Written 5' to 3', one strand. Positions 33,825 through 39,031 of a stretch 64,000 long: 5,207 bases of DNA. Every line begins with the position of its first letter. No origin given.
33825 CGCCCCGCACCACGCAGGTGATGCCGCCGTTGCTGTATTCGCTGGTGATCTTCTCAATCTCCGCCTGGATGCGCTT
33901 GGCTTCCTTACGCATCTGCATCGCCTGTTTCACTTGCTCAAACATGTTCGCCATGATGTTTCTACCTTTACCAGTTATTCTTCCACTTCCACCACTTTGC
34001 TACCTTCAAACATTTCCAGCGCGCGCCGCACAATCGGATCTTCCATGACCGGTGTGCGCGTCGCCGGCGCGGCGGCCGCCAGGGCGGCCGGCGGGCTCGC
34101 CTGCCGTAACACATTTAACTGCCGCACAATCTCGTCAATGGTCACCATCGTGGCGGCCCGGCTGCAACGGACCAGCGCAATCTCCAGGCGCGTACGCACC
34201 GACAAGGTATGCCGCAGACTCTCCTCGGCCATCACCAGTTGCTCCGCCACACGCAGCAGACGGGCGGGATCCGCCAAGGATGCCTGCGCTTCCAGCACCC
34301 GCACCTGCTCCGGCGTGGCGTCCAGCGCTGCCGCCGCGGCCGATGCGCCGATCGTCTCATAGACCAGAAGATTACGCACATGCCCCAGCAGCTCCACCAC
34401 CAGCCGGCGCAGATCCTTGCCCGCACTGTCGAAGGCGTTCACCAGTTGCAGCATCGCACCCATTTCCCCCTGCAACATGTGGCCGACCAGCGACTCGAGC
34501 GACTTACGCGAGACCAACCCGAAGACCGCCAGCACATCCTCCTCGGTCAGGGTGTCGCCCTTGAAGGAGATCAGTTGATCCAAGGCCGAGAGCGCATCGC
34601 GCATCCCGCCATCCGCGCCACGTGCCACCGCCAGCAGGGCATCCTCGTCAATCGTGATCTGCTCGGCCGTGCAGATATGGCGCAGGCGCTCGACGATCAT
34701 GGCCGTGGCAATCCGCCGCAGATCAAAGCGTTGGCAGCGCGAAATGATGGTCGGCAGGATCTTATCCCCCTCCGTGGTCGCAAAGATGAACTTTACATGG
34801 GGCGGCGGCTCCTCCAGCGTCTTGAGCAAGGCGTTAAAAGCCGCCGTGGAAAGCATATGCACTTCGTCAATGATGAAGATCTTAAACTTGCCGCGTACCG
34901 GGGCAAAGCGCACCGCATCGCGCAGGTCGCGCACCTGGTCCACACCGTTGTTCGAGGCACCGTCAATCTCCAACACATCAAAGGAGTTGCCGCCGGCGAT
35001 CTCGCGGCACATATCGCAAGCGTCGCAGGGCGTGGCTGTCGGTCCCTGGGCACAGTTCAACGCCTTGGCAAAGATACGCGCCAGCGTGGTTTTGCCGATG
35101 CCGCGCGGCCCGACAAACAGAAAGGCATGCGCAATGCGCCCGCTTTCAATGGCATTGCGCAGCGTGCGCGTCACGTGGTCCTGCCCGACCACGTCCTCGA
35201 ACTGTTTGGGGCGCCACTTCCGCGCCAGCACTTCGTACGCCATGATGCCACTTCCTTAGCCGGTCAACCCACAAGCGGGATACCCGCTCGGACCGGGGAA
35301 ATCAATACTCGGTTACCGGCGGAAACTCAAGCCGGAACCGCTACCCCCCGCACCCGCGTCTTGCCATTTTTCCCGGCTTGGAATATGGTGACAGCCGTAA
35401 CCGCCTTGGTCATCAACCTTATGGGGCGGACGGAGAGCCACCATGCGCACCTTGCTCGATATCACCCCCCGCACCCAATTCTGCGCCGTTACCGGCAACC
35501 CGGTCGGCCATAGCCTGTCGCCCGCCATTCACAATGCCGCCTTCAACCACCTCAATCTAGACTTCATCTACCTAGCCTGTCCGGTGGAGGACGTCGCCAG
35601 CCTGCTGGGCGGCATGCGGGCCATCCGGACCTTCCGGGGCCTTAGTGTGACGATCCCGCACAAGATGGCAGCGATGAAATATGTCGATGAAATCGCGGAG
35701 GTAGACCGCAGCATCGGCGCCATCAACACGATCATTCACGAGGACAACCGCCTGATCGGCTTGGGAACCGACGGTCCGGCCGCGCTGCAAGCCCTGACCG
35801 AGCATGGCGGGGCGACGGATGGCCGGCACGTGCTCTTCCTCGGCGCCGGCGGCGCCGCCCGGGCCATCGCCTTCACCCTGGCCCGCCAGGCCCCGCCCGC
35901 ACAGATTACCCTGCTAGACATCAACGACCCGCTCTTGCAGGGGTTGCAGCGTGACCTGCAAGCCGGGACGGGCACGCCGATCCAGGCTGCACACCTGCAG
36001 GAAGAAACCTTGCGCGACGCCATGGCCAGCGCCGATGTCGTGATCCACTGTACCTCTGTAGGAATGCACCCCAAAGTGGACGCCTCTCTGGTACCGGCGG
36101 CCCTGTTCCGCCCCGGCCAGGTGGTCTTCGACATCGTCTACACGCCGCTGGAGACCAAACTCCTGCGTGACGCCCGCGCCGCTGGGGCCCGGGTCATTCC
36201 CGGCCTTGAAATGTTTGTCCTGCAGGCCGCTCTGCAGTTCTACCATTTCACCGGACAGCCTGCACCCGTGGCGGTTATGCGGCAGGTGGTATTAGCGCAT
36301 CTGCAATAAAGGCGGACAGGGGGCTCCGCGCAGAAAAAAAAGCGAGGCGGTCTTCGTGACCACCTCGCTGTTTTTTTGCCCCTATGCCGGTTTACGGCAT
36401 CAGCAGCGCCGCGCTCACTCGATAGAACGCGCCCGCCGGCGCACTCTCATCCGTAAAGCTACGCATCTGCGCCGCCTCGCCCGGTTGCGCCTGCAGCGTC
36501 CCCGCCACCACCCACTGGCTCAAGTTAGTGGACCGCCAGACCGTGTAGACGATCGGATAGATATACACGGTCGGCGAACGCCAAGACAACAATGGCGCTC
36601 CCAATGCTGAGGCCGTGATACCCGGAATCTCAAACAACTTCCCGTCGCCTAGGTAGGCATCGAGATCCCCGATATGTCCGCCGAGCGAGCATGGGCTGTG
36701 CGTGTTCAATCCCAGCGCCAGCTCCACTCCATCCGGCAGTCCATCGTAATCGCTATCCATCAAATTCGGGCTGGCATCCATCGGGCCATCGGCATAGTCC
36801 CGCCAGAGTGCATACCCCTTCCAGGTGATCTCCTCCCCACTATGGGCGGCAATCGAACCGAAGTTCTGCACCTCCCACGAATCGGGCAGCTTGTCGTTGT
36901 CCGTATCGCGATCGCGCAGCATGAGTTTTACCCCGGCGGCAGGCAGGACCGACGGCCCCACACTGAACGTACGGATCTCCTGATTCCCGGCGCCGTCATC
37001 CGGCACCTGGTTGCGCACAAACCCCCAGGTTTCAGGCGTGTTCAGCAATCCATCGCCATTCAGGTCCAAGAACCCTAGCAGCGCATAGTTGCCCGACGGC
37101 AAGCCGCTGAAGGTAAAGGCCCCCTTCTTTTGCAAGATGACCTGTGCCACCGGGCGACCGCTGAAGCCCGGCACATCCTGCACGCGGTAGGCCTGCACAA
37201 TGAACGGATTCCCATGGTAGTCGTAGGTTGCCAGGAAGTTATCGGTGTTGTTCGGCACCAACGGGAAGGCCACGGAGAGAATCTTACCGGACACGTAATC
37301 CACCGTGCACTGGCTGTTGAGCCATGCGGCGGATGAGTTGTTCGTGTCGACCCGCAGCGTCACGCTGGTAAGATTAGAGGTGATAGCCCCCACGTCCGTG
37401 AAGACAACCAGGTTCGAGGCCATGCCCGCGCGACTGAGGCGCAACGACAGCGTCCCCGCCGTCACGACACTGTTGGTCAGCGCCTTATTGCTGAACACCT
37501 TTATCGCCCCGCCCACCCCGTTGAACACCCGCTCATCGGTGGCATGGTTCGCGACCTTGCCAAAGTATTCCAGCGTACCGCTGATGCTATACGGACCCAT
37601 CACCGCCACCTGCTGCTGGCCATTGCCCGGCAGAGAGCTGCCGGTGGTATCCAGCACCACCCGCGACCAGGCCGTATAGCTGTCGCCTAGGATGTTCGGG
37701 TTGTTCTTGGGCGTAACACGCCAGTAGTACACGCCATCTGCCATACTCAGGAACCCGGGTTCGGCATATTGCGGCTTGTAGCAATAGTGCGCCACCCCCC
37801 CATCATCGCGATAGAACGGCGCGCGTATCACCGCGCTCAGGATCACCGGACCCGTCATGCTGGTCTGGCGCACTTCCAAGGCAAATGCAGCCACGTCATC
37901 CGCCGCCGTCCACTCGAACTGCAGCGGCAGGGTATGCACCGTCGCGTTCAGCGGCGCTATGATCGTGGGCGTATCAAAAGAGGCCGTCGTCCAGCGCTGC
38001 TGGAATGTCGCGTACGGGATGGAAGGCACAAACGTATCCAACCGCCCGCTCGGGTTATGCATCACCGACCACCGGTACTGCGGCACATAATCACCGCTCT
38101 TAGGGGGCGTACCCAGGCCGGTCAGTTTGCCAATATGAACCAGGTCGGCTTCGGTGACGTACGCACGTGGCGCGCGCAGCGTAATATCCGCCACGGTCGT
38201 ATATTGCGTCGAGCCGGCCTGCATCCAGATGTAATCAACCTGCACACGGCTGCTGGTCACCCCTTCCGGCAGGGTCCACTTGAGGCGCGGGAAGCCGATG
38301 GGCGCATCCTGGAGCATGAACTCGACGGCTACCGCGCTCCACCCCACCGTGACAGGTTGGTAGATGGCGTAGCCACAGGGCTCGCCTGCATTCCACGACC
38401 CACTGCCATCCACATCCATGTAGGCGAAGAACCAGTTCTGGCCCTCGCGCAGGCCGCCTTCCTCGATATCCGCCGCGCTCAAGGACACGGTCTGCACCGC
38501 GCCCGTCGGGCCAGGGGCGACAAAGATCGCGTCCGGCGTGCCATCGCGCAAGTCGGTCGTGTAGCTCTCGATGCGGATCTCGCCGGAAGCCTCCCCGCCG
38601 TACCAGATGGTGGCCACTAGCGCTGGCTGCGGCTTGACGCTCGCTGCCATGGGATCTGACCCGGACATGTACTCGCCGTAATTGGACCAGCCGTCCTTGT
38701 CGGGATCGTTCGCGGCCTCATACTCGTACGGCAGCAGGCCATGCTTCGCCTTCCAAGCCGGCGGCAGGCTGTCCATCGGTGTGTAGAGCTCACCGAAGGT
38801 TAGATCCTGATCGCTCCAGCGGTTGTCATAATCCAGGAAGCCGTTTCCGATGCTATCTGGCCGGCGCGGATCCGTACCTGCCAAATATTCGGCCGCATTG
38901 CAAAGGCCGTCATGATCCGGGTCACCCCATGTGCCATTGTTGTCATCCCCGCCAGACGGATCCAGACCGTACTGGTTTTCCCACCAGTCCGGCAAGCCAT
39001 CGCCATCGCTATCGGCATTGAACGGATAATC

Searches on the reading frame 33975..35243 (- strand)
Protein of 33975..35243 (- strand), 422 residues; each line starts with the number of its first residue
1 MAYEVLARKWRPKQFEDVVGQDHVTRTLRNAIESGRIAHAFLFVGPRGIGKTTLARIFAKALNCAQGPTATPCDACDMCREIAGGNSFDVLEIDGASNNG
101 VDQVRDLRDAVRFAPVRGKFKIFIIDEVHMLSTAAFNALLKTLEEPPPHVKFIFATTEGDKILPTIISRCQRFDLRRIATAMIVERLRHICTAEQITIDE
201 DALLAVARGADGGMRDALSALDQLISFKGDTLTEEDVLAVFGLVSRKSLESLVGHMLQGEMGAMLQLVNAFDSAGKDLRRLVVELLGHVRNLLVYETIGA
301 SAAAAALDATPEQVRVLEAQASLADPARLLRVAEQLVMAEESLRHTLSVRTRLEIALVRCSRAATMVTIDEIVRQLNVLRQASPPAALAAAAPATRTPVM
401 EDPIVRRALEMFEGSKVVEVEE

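Call 27: search_protein_families(library=pfam, proteins=[window:33975-35243:-], max_evalue=0.001)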
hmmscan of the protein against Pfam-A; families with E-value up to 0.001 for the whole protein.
window:33975-35243:- (422 aa): 14 families
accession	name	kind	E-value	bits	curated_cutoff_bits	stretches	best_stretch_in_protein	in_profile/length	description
PF13177.12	DNA_pol3_delta2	-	3.7e-46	157.5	27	1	21-177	2-159/161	DNA polymerase III, delta subunit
PF22608.2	DNAX_ATPase_lid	-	4e-15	55.8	27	1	183-227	2-46/49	DNA polymerase III clamp loader subunit, ATPase lid domain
PF00004.35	AAA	-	2.2e-13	51.2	21.2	1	42-172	2-125/131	ATPase family associated with various cellular activities (AAA)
PF12169.13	DNA_pol3_gamma3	-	3.6e-11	43.5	24.4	1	232-376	1-143/143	DNA polymerase III subunits gamma and tau domain III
PF05496.18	RuvB_N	-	6.6e-10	39.4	27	1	11-73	2-68/159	Holliday junction DNA helicase RuvB P-loop domain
PF07728.20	AAA_5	-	7.7e-08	32.9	22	1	41-145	2-92/139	AAA domain (dynein-related subfamily)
PF13401.12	AAA_22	-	1e-07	32.7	27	1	42-157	9-123/130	AAA domain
PF13191.12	AAA_16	-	1.2e-06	29.5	32.6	1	18-147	2-160/167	AAA ATPase domain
PF21960.2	RCF1-5-like_lid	-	2.2e-05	24.8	27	1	186-221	2-38/43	RCF1/5-like, AAA+ ATPase lid domain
PF13604.12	AAA_30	-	2.8e-05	24.4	27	1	29-145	11-114/191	AAA domain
PF13173.12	AAA_14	-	0.00014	22.3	27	1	40-155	4-96/129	AAA domain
PF06068.19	TIP49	-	0.00018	21.3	23.8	0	17-63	25-75/347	TIP49 P-loop domain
PF01078.27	Mg_chelatase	-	0.00022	21.1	20.3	1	15-62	2-46/207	Magnesium chelatase, subunit ChlI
PF07724.20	AAA_2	-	0.00028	21.4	27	1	40-145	5-101/166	AAA domain (Cdc48 subfamily)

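Call 38: find_encoding_contigs(protein=window:33975-35243:-, flank=10000, max_places=4)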
Protein window:33975-35243:- (422 aa): no gene with exactly this product is on record in the collection.

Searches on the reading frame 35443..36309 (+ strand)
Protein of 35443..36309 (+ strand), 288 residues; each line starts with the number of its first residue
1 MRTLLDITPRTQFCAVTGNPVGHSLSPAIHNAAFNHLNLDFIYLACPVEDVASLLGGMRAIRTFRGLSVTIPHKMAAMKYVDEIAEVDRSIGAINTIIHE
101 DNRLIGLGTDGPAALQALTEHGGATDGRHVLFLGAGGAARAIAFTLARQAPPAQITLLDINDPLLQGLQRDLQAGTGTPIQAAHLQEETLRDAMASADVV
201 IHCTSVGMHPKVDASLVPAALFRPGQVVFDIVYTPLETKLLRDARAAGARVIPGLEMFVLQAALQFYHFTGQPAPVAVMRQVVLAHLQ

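Call 27: search_protein_families(library=pfam, proteins=[window:35443-36309:+], max_evalue=0.001)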
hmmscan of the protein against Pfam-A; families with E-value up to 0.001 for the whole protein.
window:35443-36309:+ (288 aa): 5 families
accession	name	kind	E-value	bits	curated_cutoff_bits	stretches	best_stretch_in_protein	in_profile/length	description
PF08501.16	Shikimate_dh_N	-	1.1e-23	83.8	27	1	16-97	1-83/83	Shikimate dehydrogenase substrate binding domain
PF18317.6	SDH_C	-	1.1e-12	47.9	25.8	1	254-284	1-31/31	Shikimate 5'-dehydrogenase C-terminal domain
PF00056.29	Ldh_1_N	-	0.00011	22.7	27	1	130-208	3-81/141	lactate/malate dehydrogenase, NAD binding domain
PF03807.23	F420_oxidored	-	0.00017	22.5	21.6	0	130-219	2-80/94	NADP oxidoreductase coenzyme F420-dependent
PF03435.24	Sacchrp_dh_NADP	-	0.0004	21.2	25.1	0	130-204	1-76/129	Saccharopine dehydrogenase NADP binding domain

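Call 82: find_encoding_contigs(protein=window:35443-36309:+, flank=10000, max_places=4)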
Protein window:35443-36309:+ (288 aa): 6 contigs read that carry it; 1 place shown.
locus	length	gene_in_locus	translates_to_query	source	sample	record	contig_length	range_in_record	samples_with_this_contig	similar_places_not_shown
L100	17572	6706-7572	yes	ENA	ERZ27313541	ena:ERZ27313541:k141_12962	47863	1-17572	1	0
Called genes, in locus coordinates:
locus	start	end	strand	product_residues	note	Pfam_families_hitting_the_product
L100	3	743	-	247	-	?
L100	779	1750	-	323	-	PF08545:ACP_syn_III, PF08541:ACP_syn_III_C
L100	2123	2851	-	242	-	PF01168:Ala_racemase_N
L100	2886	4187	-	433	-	PF16868:NMT1_3, PF09084:NMT1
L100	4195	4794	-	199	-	PF21176:RecR_HhH, PF13662:Toprim_4, PF01751:Toprim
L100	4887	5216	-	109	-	PF02575:YbaB_DNA_bd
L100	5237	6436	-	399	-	PF05496:RuvB_N (faint), PF13177:DNA_pol3_delta2, PF00004:AAA, PF07728:AAA_5 (weak), PF13401:AAA_22 (weak), PF21960:RCF1-5-like_lid (faint), PF22608:DNAX_ATPase_lid, PF12169:DNA_pol3_gamma3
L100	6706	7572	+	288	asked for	PF08501:Shikimate_dh_N, PF18317:SDH_C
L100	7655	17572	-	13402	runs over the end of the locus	?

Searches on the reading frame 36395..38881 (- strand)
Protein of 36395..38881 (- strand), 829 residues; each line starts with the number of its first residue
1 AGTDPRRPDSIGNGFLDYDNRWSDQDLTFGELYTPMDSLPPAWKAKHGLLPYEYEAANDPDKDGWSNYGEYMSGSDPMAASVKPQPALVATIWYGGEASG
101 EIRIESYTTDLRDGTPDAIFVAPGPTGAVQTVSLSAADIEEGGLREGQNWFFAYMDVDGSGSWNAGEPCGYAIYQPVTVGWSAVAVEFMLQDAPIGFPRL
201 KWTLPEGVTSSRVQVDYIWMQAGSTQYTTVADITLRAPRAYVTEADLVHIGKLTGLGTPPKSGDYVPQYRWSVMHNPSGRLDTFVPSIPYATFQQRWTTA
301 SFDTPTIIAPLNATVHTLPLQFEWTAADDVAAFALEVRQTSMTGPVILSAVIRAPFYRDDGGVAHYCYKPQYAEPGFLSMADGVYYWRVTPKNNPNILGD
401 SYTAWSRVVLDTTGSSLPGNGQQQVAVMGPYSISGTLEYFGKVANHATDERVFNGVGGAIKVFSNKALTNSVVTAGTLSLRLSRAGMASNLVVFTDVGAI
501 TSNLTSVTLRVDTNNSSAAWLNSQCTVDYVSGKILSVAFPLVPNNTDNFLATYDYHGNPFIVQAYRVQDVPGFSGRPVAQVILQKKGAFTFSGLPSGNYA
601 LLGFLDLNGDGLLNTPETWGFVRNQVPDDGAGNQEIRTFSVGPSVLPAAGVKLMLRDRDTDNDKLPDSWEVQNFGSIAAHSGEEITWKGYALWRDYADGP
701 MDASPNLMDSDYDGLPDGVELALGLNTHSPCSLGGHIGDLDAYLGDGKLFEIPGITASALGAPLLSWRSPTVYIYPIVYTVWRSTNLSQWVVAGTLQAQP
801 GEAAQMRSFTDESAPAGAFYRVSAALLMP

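Call 17: search_protein_families(library=pfam, proteins=[window:36395-38881:-], max_evalue=1)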
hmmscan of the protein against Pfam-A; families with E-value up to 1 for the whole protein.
window:36395-38881:- (829 aa): 6 families
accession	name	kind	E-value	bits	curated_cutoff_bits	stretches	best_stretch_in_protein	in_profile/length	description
PF09912.14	DUF2141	-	0.0014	18.9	24.4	1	584-625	41-88/112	Uncharacterized protein conserved in bacteria (DUF2141)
PF18884.5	TSP3_bac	-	0.0034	17.6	25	1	709-724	1-16/22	Bacterial TSP3 repeat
PF18313.7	TLP1_add_C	-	0.0069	16.8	26.1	1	96-122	16-43/83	Thiolase-like protein type 1 additional C-terminal domain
PF13202.12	EF-hand_5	-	0.1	12.5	25.9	0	602-618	5-21/25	EF hand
PF23193.1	NOMO_3rd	-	0.17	12.3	27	1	579-604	60-85/120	NOMO third transthyretin-like domain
PF03495.19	Binary_toxB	-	0.51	11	25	0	659-672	2-15/78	Clostridial binary toxin B/anthrax toxin PA Ca-binding domain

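Call 41: search_protein_families(library=ncbifam, proteins=[window:36395-38881:-], max_evalue=0.01)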
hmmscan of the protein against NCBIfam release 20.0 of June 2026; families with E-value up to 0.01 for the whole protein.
window:36395-38881:- (829 aa): 0 families

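Call 43: find_homologous_proteins(query=window:36395-38881:-, max_evalue=0.00001)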
Query window:36395-38881:-: 8000 candidates shared short words with the query, none scored E <= 0.00001.
